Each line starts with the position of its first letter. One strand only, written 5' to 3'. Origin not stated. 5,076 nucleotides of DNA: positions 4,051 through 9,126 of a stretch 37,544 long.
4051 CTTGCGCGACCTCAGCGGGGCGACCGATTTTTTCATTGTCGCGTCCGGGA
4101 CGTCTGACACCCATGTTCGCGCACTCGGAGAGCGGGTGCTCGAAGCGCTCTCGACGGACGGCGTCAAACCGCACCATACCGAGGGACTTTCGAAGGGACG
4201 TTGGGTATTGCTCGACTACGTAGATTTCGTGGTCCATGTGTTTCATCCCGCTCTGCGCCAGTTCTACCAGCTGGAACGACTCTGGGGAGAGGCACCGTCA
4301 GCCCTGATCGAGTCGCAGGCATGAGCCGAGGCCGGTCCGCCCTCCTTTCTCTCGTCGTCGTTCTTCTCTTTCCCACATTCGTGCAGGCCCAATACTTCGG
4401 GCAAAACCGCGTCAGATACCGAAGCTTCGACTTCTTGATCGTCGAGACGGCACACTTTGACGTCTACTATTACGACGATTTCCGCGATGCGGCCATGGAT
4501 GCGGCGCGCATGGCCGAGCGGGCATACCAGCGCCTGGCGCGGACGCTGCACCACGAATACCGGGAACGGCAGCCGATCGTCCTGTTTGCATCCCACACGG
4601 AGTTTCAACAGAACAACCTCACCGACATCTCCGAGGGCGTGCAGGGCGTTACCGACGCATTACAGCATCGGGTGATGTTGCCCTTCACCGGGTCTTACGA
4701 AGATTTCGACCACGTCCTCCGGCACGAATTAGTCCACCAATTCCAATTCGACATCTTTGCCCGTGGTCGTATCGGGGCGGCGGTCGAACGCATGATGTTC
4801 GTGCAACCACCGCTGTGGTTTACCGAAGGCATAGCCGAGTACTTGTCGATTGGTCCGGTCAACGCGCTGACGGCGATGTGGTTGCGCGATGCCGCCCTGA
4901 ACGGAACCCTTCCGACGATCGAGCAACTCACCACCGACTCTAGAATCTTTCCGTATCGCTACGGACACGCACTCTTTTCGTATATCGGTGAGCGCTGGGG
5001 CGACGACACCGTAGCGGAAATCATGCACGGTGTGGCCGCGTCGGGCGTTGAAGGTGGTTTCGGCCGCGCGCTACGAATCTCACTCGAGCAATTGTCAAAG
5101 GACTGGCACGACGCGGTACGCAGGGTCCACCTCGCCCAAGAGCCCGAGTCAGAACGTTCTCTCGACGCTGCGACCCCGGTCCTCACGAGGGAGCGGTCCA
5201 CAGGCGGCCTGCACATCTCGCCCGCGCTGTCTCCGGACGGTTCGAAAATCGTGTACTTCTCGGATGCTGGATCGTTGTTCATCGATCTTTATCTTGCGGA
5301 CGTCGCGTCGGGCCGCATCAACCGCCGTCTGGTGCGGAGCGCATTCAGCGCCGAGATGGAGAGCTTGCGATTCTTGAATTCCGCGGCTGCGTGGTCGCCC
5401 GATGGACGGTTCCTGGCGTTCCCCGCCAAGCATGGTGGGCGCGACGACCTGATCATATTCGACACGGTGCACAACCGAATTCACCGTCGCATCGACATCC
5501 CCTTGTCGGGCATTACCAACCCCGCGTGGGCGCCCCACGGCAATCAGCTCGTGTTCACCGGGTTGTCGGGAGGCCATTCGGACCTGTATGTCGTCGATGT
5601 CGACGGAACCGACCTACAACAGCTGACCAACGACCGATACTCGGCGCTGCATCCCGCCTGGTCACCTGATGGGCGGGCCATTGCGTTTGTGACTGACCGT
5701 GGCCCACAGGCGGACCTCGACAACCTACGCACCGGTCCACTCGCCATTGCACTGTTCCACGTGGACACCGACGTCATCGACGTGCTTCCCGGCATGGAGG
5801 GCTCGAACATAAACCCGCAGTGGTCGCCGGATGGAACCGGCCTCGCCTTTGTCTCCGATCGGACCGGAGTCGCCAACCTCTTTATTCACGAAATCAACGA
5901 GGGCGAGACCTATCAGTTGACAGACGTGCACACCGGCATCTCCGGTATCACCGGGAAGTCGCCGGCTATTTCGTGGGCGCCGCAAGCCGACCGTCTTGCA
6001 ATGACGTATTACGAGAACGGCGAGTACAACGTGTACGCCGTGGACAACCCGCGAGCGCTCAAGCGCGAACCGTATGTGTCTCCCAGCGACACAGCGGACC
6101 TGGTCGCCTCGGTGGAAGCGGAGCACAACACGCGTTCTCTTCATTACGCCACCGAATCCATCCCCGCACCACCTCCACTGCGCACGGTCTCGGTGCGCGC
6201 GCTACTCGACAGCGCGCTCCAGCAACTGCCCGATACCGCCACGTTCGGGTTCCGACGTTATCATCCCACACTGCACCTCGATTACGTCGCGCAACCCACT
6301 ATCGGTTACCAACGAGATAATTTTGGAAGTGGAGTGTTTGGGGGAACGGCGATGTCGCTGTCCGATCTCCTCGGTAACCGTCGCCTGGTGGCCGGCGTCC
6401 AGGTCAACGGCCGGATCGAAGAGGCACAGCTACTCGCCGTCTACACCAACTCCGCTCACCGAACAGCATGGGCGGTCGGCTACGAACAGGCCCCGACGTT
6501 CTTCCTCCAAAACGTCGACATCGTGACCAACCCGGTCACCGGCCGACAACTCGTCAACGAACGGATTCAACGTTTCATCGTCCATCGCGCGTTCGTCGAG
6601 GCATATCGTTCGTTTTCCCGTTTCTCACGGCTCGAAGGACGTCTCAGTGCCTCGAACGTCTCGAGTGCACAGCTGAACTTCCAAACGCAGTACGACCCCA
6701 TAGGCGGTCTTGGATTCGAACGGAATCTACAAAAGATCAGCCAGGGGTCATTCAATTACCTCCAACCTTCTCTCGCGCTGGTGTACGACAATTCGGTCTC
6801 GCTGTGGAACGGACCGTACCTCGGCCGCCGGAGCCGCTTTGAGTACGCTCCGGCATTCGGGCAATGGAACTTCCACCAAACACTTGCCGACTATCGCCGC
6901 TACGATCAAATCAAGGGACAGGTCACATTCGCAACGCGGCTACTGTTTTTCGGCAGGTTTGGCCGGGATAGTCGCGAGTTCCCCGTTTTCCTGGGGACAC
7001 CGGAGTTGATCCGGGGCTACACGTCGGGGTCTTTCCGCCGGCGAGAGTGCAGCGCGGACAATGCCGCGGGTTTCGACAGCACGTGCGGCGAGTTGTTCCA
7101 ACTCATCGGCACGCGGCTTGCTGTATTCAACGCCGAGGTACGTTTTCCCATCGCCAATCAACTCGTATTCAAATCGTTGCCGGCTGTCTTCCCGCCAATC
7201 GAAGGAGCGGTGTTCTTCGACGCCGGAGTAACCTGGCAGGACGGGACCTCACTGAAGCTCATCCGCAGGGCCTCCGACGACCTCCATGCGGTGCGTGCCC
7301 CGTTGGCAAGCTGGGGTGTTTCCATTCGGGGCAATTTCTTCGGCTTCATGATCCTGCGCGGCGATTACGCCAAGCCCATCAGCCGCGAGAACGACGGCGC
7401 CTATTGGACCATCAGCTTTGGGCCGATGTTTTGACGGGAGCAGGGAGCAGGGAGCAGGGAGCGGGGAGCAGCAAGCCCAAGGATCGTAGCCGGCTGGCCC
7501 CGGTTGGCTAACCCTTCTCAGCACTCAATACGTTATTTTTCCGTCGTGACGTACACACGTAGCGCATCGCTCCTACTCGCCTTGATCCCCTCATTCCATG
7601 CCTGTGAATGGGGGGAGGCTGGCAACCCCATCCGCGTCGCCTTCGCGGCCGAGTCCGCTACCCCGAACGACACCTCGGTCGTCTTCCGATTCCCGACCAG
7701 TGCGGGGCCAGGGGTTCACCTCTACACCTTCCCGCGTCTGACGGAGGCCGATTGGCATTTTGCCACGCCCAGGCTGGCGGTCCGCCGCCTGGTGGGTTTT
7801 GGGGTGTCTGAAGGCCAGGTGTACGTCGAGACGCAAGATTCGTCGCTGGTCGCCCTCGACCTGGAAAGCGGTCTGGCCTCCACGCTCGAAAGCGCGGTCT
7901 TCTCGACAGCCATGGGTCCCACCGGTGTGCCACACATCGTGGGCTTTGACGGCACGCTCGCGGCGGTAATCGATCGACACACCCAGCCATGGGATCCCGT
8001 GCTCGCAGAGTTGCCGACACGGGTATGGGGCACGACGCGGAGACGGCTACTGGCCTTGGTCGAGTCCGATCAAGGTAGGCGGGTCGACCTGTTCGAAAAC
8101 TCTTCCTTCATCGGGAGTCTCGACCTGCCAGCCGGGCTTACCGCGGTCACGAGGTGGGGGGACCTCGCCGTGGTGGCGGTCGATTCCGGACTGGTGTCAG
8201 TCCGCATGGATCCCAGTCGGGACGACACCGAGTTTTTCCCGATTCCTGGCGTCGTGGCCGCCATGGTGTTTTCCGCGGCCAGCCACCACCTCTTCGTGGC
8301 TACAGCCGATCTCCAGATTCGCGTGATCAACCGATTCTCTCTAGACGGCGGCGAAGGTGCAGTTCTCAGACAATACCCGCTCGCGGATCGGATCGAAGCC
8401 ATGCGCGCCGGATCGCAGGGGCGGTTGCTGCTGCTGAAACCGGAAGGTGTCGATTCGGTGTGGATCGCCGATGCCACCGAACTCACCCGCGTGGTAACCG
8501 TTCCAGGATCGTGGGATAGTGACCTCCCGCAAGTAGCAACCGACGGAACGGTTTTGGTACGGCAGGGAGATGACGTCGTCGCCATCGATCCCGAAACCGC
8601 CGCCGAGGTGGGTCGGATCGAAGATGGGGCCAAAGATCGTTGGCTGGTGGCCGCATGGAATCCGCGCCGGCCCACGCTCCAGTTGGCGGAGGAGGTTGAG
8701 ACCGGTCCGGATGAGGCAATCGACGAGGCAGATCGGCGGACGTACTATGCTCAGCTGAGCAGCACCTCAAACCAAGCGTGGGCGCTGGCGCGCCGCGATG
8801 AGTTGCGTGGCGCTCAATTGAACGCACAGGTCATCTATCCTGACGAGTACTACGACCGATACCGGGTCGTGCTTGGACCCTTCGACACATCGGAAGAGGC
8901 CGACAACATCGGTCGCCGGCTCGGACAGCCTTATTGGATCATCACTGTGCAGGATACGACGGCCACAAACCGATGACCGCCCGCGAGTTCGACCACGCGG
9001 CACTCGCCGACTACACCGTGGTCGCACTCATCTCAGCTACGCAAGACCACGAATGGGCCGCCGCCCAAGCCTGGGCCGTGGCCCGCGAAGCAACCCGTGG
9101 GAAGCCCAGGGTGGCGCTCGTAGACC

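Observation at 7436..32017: Genome-style family of short tandem (mostly 7-nt) repeat arrays at gene 3' ends, with the same units recurring at different loci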

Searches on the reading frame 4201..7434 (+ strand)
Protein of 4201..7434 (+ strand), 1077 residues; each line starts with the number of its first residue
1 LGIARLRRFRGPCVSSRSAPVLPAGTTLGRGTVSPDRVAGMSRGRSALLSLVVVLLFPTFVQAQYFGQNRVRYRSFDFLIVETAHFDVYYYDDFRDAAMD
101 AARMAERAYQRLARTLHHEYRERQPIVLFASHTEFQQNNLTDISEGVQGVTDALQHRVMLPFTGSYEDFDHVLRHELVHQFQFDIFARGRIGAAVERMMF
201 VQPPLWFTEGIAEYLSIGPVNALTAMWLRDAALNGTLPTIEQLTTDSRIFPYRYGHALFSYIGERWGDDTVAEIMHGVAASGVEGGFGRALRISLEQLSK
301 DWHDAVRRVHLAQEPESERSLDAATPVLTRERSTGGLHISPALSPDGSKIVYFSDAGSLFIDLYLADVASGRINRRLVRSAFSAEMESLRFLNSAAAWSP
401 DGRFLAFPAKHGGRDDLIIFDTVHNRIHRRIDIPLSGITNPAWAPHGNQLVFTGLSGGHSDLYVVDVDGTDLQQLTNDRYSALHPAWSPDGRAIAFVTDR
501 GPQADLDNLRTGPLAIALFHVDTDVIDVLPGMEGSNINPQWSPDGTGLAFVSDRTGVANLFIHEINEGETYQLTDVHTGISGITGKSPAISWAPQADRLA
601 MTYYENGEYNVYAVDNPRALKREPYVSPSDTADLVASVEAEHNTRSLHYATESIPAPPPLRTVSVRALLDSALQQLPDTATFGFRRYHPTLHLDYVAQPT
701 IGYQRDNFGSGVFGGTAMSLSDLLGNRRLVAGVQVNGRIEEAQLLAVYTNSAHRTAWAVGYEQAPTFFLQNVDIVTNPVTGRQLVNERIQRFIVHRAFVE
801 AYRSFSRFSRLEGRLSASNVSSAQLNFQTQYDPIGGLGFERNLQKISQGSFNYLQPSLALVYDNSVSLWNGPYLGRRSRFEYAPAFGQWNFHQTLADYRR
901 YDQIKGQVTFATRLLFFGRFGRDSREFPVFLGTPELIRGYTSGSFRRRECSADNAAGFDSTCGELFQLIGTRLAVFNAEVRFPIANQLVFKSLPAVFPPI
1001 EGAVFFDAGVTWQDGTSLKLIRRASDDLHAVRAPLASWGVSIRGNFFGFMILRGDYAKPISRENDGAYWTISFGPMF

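Call 10: search_protein_families(library=pfam, proteins=[window:4201-7434:+])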
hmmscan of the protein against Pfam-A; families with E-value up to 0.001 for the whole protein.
window:4201-7434:+ (1077 aa): 5 families
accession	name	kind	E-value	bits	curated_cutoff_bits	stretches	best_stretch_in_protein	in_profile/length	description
PF07676.18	PD40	-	5.2e-27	93.6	20.9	3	533-562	8-38/38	WD40-like Beta Propeller Repeat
PF00930.27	DPPIV_N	-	2.4e-12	46.7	22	0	533-600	42-116/354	Dipeptidyl peptidase IV (DPP IV) N-terminal region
PF25174.1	Beta-prop_THOC3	-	3.7e-07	29.8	305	0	393-496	91-188/272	THOC3 beta-propeller domain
PF24817.1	WD40_WDHD1_1st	-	9e-05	22.2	109.9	1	381-457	213-287/291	WDHD1 first WD40 domain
PF01752.23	Peptidase_M9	-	0.00093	19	26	0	172-270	161-256/289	Collagenase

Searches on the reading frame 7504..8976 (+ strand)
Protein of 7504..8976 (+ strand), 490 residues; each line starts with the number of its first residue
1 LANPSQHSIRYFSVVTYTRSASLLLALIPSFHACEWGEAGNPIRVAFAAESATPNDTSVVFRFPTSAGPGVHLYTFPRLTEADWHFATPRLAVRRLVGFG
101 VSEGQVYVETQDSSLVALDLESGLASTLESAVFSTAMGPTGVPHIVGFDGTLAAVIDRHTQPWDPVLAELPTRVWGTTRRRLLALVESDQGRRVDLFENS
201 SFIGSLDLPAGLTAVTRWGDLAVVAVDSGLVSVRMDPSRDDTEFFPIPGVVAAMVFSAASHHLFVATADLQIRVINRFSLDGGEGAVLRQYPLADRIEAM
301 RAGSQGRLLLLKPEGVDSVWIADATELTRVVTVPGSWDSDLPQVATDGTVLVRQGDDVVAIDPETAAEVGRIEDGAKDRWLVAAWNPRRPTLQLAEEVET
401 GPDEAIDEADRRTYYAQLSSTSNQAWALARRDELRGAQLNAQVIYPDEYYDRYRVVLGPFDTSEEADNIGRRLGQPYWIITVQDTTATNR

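Call 10: search_protein_families(library=pfam, proteins=[window:7504-8976:+])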
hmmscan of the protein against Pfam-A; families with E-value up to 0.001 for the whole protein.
window:7504-8976:+ (490 aa): 1 family
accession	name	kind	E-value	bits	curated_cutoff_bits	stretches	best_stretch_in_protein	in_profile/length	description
PF05036.18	SPOR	-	5.3e-08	33.5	21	1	412-473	3-64/76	SPOR domain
